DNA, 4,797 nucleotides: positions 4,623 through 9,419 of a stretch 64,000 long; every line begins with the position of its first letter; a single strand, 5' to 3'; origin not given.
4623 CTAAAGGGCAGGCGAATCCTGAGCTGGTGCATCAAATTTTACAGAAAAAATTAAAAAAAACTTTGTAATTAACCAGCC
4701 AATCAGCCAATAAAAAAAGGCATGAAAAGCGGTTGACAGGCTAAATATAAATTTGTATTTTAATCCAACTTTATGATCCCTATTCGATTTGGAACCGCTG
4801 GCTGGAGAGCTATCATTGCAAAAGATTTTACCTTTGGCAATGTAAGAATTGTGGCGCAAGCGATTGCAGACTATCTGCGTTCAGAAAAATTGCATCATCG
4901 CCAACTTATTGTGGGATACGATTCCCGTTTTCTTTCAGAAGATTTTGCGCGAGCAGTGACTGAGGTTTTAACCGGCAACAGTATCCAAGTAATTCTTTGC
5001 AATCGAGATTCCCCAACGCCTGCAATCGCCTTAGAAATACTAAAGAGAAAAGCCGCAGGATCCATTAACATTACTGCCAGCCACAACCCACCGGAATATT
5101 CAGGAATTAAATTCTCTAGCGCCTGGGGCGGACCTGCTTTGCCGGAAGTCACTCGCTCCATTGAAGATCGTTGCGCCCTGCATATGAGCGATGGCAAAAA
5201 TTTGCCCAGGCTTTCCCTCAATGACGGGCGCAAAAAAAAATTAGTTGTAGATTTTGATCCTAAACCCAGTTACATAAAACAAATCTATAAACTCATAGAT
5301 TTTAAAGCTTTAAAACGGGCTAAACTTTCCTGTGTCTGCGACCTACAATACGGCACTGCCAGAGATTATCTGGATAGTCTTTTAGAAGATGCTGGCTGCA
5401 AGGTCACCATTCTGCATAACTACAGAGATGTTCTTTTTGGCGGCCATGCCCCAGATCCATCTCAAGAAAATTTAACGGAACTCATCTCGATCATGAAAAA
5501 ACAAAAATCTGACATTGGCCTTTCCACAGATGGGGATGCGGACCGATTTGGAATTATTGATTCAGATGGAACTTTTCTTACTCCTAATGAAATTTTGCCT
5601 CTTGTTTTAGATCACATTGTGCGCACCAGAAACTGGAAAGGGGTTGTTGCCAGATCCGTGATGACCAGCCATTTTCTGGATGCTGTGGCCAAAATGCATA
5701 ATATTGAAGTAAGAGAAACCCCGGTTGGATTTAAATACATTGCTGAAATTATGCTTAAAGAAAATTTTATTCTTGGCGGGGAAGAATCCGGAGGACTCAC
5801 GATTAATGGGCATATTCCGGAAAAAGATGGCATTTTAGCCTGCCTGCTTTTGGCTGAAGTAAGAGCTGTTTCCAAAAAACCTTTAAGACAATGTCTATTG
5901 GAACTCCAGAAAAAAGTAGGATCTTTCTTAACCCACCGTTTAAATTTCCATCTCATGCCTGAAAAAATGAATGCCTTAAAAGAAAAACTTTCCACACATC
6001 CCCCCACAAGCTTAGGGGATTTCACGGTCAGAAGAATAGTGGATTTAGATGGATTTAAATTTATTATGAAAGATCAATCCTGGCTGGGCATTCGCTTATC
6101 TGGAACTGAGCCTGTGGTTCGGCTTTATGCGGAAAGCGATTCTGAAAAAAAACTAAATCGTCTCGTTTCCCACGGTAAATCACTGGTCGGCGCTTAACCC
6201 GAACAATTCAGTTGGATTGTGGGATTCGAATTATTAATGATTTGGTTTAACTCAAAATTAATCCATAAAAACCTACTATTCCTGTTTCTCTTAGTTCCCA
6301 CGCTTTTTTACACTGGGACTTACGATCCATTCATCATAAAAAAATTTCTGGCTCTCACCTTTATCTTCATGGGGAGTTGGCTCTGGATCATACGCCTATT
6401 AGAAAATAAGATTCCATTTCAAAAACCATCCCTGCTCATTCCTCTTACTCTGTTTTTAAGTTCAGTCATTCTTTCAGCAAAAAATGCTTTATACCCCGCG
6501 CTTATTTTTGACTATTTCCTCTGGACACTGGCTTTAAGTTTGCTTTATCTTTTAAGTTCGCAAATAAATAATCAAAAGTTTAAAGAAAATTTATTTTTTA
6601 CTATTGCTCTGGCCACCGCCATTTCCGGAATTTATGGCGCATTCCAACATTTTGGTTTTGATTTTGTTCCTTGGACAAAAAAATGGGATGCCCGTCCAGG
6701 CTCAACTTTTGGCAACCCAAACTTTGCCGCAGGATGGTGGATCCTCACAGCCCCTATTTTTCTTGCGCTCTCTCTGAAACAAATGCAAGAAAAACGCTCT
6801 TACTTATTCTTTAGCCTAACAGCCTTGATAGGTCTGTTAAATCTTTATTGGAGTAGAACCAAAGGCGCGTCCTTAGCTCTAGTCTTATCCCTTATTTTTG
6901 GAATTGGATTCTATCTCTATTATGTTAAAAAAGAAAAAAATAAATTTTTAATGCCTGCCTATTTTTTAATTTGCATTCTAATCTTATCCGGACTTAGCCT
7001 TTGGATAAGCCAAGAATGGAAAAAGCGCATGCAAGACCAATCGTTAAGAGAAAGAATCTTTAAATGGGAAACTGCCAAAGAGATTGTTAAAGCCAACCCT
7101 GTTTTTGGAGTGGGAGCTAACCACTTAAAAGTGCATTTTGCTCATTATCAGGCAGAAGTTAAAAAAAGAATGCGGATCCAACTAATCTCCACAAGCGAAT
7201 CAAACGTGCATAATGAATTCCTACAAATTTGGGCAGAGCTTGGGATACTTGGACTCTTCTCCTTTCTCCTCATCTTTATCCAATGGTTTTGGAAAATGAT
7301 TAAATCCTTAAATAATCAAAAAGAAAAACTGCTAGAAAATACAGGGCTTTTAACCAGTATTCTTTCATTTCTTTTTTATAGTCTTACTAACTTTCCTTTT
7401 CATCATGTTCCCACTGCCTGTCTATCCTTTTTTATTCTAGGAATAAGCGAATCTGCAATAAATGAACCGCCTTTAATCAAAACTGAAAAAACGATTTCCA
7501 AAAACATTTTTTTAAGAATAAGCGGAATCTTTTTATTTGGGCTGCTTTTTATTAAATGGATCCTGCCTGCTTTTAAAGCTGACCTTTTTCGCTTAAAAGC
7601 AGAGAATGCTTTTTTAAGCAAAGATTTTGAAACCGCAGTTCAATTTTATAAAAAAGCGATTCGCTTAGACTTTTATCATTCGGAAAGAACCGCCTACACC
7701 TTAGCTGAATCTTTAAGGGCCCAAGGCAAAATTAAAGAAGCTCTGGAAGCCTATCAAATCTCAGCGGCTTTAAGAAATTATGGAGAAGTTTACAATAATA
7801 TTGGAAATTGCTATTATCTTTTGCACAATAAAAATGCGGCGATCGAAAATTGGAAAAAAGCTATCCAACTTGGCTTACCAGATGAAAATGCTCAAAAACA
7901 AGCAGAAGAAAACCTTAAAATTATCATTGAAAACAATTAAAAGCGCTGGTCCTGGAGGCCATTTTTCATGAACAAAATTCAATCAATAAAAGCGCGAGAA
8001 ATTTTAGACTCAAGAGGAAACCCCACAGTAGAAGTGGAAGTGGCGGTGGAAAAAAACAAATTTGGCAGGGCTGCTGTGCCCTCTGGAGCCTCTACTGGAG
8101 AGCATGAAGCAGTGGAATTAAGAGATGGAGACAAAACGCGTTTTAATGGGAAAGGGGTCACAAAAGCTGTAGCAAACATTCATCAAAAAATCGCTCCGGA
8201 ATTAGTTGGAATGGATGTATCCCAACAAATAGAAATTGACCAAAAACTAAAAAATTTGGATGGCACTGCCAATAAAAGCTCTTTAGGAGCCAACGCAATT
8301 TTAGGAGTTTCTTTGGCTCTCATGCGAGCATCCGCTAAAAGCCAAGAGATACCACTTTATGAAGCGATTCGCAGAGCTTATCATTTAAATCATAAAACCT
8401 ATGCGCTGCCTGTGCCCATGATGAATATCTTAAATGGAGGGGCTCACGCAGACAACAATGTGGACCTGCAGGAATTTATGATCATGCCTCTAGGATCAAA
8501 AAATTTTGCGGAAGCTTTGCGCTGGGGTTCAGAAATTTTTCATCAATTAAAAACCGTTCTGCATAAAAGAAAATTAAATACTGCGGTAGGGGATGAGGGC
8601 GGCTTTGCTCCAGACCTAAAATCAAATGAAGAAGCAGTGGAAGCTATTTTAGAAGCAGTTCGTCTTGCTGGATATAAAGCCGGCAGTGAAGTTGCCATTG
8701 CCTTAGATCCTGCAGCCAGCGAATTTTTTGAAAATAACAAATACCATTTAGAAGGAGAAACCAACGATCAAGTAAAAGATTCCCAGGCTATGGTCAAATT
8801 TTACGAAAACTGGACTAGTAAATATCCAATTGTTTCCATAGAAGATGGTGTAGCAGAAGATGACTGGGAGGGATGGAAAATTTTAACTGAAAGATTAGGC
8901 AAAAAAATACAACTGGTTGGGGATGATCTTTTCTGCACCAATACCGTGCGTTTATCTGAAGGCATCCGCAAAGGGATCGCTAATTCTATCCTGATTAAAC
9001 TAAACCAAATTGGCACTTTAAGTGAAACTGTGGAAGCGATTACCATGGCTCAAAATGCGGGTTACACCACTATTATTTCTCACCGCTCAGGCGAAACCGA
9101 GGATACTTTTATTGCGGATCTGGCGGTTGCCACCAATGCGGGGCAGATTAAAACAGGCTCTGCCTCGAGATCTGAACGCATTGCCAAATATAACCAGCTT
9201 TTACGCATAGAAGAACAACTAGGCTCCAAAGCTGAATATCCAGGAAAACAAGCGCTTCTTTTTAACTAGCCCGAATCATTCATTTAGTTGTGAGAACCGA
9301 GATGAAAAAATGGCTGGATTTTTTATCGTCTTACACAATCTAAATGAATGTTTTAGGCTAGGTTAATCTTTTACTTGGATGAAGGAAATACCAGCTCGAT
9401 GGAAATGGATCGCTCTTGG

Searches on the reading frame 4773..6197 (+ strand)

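Call 41: search_protein_families(library=pfam, proteins=[window:4773-6197:+], max_evalue=0.00001)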
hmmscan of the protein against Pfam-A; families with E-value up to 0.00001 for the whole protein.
window:4773-6197:+ (474 aa): 4 families
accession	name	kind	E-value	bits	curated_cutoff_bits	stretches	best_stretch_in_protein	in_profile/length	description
PF02878.22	PGM_PMM_I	-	7.1e-35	120.1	22.5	1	5-134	3-131/138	Phosphoglucomutase/phosphomannomutase, alpha/beta/alpha domain I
PF02880.22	PGM_PMM_III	-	5.7e-28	97.8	20.7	1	271-379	2-112/115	Phosphoglucomutase/phosphomannomutase, alpha/beta/alpha domain III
PF02879.22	PGM_PMM_II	-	2.2e-24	86.4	29.3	1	166-266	2-103/103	Phosphoglucomutase/phosphomannomutase, alpha/beta/alpha domain II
PF00408.26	PGM_PMM_IV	-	3.5e-09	37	23.1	1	424-465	22-62/68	Phosphoglucomutase/phosphomannomutase, C-terminal domain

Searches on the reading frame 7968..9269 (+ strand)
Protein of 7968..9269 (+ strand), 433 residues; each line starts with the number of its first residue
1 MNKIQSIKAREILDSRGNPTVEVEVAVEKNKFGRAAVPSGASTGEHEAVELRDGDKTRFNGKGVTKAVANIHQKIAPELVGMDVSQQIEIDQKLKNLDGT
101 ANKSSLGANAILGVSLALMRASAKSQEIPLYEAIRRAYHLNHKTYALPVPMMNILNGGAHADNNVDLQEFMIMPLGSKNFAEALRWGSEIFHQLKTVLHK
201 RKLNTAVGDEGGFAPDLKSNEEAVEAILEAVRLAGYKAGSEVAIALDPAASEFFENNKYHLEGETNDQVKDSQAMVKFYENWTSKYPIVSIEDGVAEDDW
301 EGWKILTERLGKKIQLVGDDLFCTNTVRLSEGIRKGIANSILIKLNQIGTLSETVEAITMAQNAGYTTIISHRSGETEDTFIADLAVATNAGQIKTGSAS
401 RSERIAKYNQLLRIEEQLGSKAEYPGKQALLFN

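Call 41: search_protein_families(library=pfam, proteins=[window:7968-9269:+], max_evalue=0.00001)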
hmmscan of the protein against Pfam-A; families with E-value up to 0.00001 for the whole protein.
window:7968-9269:+ (433 aa): 2 families
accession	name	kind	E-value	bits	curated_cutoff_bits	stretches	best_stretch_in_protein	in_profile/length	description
PF00113.28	Enolase_C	-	1.4e-134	448.5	21.5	1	145-429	2-292/296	Enolase, C-terminal TIM barrel domain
PF03952.21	Enolase_N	-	8e-60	201.2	35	1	4-133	1-130/131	Enolase, N-terminal domain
